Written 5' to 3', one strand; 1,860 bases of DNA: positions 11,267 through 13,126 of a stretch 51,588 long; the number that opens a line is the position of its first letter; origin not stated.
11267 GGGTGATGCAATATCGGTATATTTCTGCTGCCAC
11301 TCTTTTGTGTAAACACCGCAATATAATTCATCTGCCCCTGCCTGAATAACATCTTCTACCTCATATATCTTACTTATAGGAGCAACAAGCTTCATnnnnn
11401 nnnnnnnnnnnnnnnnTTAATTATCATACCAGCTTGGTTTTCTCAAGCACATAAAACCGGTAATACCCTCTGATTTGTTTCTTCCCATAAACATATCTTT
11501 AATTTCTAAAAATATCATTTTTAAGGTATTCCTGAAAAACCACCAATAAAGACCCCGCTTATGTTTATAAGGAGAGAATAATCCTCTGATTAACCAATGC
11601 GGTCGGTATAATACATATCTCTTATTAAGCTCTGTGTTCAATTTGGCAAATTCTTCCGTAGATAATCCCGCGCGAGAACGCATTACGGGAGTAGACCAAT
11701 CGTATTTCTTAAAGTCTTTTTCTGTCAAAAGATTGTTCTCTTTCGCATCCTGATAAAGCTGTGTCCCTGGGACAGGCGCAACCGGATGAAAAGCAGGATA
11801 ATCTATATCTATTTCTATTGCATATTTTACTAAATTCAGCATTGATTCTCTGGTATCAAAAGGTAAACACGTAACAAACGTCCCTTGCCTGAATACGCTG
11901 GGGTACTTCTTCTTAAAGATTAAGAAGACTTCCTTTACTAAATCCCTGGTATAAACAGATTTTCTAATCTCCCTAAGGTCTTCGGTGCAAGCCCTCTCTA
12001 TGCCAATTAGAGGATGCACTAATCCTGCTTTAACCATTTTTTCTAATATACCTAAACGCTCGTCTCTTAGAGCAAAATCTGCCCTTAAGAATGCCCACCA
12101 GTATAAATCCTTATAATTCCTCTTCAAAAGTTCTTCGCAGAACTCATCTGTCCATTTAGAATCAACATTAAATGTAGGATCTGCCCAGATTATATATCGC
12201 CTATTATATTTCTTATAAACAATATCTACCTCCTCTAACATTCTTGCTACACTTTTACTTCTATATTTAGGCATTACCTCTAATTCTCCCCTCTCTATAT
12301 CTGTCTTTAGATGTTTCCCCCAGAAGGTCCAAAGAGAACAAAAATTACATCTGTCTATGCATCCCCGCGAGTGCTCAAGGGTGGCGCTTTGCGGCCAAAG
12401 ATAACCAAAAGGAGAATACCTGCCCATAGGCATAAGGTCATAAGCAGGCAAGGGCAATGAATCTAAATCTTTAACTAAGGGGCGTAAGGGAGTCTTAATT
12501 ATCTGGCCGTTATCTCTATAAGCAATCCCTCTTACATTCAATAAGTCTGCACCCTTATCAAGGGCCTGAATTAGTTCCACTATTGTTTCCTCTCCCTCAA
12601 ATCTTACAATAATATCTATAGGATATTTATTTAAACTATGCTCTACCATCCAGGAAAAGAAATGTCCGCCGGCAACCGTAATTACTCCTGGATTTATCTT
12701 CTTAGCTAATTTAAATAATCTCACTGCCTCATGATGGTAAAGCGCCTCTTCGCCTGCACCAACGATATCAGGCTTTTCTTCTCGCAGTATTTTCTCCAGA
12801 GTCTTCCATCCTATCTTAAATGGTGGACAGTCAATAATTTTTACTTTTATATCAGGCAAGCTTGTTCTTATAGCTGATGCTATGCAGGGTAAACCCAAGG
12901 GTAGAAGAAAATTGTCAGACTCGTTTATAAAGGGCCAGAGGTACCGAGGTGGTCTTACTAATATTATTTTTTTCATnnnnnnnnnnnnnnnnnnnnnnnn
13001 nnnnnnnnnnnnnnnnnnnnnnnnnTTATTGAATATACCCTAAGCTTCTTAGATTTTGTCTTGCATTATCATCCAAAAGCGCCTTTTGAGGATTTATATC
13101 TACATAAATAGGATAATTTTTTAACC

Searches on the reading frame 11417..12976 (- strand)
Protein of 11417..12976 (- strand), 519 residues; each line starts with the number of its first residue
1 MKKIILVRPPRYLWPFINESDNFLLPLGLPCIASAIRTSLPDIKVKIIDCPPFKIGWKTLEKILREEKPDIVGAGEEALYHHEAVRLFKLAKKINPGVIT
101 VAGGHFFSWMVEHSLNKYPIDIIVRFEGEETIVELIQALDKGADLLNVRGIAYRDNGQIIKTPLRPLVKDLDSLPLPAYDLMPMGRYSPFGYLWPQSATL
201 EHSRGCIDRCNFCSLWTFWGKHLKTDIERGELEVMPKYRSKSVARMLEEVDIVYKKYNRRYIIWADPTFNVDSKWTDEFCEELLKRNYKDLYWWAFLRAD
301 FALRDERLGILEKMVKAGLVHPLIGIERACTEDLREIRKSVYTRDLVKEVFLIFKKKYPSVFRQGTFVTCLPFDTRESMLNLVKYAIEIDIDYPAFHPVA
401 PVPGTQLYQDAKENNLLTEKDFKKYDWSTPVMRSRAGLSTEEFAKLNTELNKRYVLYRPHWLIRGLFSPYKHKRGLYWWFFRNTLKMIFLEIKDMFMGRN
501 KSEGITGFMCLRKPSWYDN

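Call 4: search_protein_families(library=pfam, proteins=[window:11417-12976:-], max_evalue=0.1)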
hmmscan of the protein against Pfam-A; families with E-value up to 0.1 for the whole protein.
window:11417-12976:- (519 aa): 2 families
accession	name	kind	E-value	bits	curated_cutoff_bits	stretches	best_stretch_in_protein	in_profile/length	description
PF04055.27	Radical_SAM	-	2.4e-12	47.8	29.5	1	201-385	2-165/166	Radical SAM superfamily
PF02310.24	B12-binding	-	6.2e-12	45.8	32.1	1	19-135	7-120/121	B12 binding domain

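Call 8: search_protein_families(library=ncbifam, proteins=[window:11417-12976:-], max_evalue=0.01)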
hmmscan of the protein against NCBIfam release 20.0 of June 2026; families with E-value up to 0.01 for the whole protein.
window:11417-12976:- (519 aa): 21 families
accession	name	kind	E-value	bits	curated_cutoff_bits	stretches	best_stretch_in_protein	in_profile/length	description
TIGR02026.1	BchE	equivalog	3.7e-60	204.2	481.35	1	24-488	20-463/497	magnesium-protoporphyrin IX monomethyl ester anaerobic oxidative cyclase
TIGR03471.1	HpnJ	equivalog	7.6e-33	114.1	577.6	1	46-462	48-439/472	hopanoid biosynthesis associated radical SAM protein HpnJ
NF050148.1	rSAM_ApyD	equivalog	3.8e-32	111.5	750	1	61-413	68-395/645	RiPP biosynthesis radical SAM protein ApyD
TIGR04367.1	HpnR_B12_rSAM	equivalog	2.2e-31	109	650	1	24-452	20-414/490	hopanoid C-3 methylase HpnR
NF038361.1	rSAM_Sden_1168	equivalog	1.3e-21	76.8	575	1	85-427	158-489/560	Sden_1168 family B12-binding radical SAM P-methyltransferase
TIGR03975.1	rSAM_ocin_1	subfamily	2.1e-20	72.8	281.85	1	64-343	124-387/606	RiPP maturation radical SAM C-methyltransferase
NF033712.0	B12_rSAM_KedN5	subfamily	6.3e-19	67.6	700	1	58-289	52-270/624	KedN5 family methylcobalamin-dependent radical SAM C-methyltransferase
TIGR04072.2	rSAM_ladder_B12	equivalog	9.8e-18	64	360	1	25-418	17-379/443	lipid biosynthesis B12-binding/radical SAM protein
TIGR04014.1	B12_SAM_MJ_0865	equivalog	7.8e-17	61.2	360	1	97-414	68-361/434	methyl-coenzyme M reductase glutamine C-methyltransferase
TIGR04479.1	bcpD_PhpK_rSAM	subfamily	4.3e-16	58.4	600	1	60-437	102-453/504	PhpK family radical SAM P-methyltransferase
TIGR04385.1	B12_rSAM_cofa1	equivalog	1.3e-15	57.5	450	1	89-306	91-287/438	B12 lower ligand biosynthesis radical SAM protein BzaD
TIGR04013.1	B12_SAM_MJ_1487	hypoth_equivalog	1.2e-14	54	251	1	83-409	55-355/382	TIGR04013 family B12-binding domain/radical SAM domain-containing protein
TIGR04190.1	B12_SAM_Ta0216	equivalog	2.5e-13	49.5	500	1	61-389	72-394/554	TIGR04190 family B12-binding domain/radical SAM domain protein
TIGR04295.1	B12_rSAM_oligo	hypoth_equivalog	1.4e-09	37.2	400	1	97-339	101-314/422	TIGR04295 family B12-binding domain-containing radical SAM protein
NF033070.1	rSAM_AprD4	equivalog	2.7e-09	36.4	500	1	164-433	163-411/456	AprD4 family radical SAM diol-dehydratase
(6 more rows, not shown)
